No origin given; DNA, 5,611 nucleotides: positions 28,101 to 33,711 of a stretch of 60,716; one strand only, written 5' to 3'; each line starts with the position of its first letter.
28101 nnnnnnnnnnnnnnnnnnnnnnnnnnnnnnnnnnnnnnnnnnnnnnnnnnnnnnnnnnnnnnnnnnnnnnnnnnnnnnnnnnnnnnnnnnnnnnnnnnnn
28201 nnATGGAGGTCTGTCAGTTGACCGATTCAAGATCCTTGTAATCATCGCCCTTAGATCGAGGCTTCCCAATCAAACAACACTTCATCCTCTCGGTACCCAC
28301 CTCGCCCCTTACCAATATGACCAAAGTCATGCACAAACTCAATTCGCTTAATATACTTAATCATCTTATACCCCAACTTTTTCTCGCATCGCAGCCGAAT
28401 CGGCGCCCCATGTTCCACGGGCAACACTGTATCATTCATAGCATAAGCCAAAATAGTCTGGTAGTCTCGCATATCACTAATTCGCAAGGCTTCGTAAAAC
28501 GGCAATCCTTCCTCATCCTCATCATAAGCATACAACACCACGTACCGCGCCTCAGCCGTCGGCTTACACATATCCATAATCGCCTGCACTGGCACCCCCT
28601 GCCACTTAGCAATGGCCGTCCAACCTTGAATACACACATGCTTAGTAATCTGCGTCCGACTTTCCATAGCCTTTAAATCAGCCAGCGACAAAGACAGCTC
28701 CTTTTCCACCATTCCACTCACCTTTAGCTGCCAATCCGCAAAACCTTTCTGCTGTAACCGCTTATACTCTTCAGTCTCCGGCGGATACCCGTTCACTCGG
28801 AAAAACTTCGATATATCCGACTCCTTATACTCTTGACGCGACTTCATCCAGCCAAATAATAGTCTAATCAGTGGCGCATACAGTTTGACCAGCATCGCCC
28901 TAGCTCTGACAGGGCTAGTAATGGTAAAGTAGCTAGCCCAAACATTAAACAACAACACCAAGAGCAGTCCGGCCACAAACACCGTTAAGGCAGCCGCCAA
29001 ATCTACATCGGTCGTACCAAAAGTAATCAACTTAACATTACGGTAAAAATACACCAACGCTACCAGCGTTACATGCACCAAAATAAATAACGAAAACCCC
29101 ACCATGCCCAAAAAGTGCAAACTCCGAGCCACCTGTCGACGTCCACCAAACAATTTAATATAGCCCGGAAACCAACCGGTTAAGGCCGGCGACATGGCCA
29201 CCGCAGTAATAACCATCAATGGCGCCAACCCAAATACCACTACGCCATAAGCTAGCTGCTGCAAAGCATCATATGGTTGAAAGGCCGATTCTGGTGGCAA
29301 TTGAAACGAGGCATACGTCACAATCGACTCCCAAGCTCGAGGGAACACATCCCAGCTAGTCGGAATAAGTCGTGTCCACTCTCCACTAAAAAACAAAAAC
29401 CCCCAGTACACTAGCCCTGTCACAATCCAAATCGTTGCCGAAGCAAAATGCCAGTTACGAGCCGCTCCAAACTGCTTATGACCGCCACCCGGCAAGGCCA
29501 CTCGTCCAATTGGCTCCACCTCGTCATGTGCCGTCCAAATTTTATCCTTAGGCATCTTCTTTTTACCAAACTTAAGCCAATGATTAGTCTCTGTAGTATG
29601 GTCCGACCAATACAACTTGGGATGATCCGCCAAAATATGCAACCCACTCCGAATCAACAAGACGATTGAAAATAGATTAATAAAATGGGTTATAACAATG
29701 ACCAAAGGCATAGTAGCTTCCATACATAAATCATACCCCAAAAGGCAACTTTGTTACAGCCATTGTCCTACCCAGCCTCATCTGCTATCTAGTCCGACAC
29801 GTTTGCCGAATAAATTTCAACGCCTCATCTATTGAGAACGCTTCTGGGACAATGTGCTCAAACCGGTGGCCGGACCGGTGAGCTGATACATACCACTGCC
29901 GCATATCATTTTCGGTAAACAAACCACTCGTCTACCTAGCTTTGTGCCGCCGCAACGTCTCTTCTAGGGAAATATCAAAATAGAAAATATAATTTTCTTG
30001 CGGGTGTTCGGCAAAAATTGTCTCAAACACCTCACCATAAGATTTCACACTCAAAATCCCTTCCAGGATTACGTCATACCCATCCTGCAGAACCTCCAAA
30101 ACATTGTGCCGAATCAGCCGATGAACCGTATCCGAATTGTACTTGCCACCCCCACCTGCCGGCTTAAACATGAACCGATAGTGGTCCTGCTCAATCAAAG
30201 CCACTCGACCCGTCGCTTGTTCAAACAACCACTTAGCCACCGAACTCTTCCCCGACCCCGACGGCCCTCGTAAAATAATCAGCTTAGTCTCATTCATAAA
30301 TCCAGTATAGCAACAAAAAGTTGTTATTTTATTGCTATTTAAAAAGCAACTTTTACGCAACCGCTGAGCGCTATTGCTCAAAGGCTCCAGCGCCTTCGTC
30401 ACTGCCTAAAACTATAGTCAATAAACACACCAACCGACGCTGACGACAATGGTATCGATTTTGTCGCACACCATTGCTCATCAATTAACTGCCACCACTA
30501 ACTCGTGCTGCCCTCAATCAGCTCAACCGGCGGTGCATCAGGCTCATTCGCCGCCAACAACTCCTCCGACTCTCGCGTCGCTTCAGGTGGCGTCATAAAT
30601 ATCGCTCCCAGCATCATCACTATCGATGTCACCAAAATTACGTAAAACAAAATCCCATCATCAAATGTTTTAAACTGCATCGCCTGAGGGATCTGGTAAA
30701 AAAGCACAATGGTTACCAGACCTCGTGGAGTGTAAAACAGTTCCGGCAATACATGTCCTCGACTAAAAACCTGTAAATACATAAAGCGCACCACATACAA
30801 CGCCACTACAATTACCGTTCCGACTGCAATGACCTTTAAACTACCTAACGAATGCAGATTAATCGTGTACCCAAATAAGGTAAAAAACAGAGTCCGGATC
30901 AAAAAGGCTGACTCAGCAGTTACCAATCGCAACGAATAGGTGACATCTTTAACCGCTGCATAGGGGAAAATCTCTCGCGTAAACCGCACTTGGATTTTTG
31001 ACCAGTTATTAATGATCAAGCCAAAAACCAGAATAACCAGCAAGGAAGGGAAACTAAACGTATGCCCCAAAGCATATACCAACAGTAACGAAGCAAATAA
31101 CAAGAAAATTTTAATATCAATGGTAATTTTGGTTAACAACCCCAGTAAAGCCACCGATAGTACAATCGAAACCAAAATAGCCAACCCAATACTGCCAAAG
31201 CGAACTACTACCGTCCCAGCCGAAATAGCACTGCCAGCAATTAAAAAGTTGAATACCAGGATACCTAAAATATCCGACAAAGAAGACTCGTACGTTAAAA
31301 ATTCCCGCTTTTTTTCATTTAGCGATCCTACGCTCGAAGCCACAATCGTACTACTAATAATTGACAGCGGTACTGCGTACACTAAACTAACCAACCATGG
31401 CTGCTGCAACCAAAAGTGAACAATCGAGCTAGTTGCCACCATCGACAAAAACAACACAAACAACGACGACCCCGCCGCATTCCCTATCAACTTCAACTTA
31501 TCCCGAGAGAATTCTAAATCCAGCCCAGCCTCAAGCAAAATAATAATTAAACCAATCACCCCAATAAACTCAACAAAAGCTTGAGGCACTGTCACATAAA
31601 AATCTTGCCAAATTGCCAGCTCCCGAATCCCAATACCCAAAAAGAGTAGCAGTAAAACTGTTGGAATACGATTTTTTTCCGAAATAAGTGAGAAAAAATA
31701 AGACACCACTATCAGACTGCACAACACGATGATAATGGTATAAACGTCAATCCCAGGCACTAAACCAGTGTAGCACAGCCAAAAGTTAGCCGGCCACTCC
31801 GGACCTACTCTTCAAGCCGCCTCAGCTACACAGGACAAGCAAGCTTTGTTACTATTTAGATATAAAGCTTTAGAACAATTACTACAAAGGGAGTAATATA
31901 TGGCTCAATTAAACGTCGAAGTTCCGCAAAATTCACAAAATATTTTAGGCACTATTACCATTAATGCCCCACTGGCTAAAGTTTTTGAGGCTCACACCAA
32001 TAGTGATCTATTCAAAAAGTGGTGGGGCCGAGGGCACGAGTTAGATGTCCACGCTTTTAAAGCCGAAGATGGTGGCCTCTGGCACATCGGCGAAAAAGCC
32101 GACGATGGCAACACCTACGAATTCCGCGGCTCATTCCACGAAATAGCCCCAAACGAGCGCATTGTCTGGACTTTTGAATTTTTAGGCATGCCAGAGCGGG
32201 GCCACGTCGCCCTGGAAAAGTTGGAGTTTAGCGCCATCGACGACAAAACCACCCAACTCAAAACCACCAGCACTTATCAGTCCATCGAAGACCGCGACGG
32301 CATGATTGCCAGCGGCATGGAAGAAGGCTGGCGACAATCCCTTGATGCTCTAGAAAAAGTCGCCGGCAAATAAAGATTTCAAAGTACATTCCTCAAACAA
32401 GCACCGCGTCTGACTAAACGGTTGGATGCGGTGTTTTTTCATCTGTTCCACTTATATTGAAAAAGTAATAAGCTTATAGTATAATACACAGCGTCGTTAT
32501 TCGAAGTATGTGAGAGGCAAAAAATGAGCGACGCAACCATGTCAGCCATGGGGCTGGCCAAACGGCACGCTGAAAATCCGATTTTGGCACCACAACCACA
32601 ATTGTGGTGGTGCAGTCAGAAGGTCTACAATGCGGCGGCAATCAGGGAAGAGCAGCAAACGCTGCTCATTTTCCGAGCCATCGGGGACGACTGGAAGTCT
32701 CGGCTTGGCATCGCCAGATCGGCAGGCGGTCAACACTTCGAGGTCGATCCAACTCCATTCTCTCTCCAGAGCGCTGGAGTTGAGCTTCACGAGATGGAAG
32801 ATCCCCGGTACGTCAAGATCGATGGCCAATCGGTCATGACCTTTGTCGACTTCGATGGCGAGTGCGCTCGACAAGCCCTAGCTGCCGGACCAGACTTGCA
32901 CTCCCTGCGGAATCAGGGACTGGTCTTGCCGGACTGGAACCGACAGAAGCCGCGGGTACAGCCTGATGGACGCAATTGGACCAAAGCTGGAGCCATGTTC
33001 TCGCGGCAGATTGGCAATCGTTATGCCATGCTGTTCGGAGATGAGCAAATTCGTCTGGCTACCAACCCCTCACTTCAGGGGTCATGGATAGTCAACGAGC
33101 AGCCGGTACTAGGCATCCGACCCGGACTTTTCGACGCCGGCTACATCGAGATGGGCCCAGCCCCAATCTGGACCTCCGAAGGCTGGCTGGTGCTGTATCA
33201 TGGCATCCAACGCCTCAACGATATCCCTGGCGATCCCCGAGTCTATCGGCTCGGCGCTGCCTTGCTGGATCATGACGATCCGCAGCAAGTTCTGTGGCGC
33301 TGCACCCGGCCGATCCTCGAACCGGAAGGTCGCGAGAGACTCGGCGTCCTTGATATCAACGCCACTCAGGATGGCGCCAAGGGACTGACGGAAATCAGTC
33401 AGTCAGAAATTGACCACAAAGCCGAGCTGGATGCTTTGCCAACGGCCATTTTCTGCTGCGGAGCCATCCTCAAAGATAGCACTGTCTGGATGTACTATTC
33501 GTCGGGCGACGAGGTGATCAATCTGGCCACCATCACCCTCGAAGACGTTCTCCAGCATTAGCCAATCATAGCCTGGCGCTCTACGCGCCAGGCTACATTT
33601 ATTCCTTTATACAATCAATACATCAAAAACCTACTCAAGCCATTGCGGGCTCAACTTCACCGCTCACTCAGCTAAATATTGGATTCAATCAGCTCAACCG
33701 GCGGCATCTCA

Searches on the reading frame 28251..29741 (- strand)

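Call 16: search_protein_families(library=ncbifam, proteins=[window:28251-29741:-])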
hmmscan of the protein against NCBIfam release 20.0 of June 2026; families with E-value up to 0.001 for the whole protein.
window:28251-29741:- (496 aa): 5 families
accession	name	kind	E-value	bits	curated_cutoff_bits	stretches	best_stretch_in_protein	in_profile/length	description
NF003767.0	PRK05363.1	equivalog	1.7e-24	86.7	207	1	333-472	97-248/320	protein-methionine-sulfoxide reductase catalytic subunit MsrP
NF052245.1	SorA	equivalog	3.7e-16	58.9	600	1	336-471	93-247/396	SorA family sulfite dehydrogenase catalytic subunit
TIGR04555.1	sulfite_DH_soxC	equivalog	3e-10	39.6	420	1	337-470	109-255/408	sulfite dehydrogenase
NF052247.1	SorT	equivalog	2.5e-09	36.4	570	1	375-484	144-257/387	SorT family sulfite dehydrogenase catalytic subunit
TIGR02125.1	CytB-hydogenase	equivalog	5.2e-08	32.6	121.5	1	14-227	6-188/212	Ni/Fe-hydrogenase, b-type cytochrome subunit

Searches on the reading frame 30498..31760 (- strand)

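Call 16: search_protein_families(library=ncbifam, proteins=[window:30498-31760:-])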
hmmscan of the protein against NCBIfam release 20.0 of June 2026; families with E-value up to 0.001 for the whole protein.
window:30498-31760:- (420 aa): 0 families

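Call 58: search_protein_families(library=pfam, proteins=[window:30498-31760:-], max_evalue=0.01)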
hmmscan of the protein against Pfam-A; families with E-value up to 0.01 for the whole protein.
window:30498-31760:- (420 aa): 1 family
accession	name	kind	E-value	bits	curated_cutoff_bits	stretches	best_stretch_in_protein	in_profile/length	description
PF00999.27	Na_H_Exchanger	-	9.3e-22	77.8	26.2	1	19-381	2-366/375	Sodium/hydrogen exchanger, transmembrane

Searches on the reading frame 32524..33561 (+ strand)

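Call 16: search_protein_families(library=ncbifam, proteins=[window:32524-33561:+])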
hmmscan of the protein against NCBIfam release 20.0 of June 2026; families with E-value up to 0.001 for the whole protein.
window:32524-33561:+ (345 aa): 3 families
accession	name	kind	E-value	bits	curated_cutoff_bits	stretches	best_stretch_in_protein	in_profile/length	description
NF052550.1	BManbPhaseBMBP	equivalog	2e-41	142.3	450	2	13-268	5-248/296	beta-1,2-mannobiose phosphorylase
NF050092.1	BtaManbiosPhlase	equivalog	2.5e-33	115.5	550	2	59-269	107-301/351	BtaManbiosPhlase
NF058598.1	BetMansidBT3780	equivalog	1.3e-19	70.5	550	1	25-268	53-320/366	beta-1,2-mannosidase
